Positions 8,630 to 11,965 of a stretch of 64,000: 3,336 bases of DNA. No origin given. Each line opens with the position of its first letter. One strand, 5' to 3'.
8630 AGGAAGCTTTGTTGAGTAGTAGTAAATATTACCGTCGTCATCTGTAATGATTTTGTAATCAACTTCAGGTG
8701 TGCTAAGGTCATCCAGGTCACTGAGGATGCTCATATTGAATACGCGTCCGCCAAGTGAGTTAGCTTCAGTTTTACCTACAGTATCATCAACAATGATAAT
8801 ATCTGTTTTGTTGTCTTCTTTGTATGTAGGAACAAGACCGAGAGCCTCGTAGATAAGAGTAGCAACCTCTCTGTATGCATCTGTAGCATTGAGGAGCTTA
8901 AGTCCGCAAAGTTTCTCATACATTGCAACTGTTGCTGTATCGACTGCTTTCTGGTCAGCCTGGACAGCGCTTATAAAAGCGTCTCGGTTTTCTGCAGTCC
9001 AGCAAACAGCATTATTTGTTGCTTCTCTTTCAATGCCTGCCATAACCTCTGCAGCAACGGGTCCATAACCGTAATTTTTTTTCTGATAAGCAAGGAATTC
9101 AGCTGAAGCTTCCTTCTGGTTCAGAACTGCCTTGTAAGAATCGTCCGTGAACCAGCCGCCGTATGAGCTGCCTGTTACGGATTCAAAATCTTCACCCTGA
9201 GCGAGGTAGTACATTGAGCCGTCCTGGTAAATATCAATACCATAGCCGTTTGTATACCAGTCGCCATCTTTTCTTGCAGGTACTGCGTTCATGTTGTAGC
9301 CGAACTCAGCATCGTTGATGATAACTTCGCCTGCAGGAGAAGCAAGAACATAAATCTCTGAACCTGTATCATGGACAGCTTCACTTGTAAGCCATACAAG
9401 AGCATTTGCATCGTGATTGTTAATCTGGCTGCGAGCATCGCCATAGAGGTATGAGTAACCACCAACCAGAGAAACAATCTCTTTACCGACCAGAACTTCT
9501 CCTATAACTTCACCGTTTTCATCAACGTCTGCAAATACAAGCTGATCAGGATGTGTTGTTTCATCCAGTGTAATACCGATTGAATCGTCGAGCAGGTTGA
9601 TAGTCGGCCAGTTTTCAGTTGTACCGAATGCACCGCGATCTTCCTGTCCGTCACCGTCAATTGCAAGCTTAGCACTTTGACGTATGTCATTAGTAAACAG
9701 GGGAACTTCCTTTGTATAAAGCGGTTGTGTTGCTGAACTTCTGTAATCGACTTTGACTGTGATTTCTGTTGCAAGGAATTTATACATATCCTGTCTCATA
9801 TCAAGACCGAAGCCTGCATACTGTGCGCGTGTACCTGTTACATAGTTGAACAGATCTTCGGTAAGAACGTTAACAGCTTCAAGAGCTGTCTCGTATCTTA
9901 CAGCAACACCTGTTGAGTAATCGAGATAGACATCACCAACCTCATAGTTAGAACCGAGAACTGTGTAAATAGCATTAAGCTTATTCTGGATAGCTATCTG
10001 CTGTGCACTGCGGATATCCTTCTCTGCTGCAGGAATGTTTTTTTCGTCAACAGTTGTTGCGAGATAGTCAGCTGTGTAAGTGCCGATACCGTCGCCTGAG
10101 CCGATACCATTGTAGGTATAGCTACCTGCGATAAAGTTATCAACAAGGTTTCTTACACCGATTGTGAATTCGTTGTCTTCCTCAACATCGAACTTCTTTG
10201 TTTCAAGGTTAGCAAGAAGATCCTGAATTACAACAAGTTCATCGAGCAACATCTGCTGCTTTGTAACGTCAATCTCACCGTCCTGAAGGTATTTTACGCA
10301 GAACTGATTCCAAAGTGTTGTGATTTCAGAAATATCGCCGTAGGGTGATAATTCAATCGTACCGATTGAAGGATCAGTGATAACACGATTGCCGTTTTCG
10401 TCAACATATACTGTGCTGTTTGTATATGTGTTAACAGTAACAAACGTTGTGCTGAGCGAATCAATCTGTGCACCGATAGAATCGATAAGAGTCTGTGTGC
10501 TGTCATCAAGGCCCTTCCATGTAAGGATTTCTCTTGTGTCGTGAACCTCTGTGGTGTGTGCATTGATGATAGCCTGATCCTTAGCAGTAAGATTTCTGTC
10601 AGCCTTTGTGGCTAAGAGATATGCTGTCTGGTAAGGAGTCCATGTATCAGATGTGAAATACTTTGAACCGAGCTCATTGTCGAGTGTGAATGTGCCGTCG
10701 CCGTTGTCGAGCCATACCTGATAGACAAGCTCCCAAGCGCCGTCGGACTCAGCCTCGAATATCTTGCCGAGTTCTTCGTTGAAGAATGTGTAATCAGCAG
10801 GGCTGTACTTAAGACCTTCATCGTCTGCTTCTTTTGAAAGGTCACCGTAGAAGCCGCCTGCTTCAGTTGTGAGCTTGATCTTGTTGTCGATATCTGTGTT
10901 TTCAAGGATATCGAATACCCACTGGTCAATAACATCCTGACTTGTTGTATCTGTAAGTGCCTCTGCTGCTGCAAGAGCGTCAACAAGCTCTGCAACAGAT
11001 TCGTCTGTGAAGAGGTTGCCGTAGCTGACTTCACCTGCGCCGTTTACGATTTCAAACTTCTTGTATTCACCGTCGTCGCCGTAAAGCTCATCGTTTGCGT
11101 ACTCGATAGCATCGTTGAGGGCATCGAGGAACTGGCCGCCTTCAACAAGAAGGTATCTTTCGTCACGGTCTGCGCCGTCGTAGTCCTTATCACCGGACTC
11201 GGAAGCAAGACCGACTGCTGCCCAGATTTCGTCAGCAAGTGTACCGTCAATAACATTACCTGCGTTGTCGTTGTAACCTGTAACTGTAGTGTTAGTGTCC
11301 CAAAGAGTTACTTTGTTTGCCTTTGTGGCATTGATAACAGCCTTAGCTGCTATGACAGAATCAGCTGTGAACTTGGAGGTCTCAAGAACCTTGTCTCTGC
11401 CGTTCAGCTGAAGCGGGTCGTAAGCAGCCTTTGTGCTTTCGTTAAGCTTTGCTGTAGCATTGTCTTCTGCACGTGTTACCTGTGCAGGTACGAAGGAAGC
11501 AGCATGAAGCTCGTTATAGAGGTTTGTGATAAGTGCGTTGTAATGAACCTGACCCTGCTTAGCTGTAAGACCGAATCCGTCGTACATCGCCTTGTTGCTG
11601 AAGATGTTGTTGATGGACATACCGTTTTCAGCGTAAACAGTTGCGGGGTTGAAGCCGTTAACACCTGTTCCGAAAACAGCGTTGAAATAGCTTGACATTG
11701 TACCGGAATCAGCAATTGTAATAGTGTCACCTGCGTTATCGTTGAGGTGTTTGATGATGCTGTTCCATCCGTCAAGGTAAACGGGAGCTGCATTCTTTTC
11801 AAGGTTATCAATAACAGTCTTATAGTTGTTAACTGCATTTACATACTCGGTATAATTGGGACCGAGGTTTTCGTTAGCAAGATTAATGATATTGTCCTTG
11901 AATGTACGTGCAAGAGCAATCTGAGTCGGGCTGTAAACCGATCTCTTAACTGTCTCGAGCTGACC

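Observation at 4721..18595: Single uninterrupted 13.9-kb gene for a ~4,624-aa secreted protein with an enzyme head and no recognisable anchor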

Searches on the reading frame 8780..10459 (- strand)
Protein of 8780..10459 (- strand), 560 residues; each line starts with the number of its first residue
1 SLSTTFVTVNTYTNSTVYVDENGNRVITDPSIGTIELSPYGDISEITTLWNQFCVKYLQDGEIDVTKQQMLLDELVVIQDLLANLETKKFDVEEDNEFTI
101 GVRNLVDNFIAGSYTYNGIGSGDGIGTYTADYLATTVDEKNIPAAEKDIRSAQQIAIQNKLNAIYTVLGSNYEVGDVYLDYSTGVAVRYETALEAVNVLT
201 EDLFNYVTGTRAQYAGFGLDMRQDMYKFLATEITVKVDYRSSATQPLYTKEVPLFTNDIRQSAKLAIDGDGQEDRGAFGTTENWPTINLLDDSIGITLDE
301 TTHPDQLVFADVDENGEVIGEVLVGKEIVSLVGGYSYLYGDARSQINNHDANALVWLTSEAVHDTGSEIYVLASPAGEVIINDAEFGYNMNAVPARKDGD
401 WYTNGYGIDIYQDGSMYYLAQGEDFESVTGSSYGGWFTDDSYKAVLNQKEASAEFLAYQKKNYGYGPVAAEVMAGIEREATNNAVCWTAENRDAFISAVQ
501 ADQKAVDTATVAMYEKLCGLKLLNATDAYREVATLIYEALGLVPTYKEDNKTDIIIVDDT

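Call 12: search_protein_families(library=pfam, proteins=[window:8780-10459:-], max_evalue=5)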
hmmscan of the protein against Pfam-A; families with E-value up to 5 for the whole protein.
window:8780-10459:- (560 aa): 1 family
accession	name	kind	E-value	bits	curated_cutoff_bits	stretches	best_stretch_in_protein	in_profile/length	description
PF18877.6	SSSPR-51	-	0.053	13.8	27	1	16-30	3-16/48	SSSPR-51 domain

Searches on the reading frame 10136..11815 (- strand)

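Call 12: search_protein_families(library=pfam, proteins=[window:10136-11815:-], max_evalue=5)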
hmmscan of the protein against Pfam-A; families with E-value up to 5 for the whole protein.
window:10136-11815:- (560 aa): 1 family
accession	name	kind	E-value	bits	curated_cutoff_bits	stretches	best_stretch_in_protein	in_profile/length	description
PF16356.10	DUF4983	-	0.023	15.7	26.4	1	428-472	10-55/88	Domain of unknown function (DUF4983)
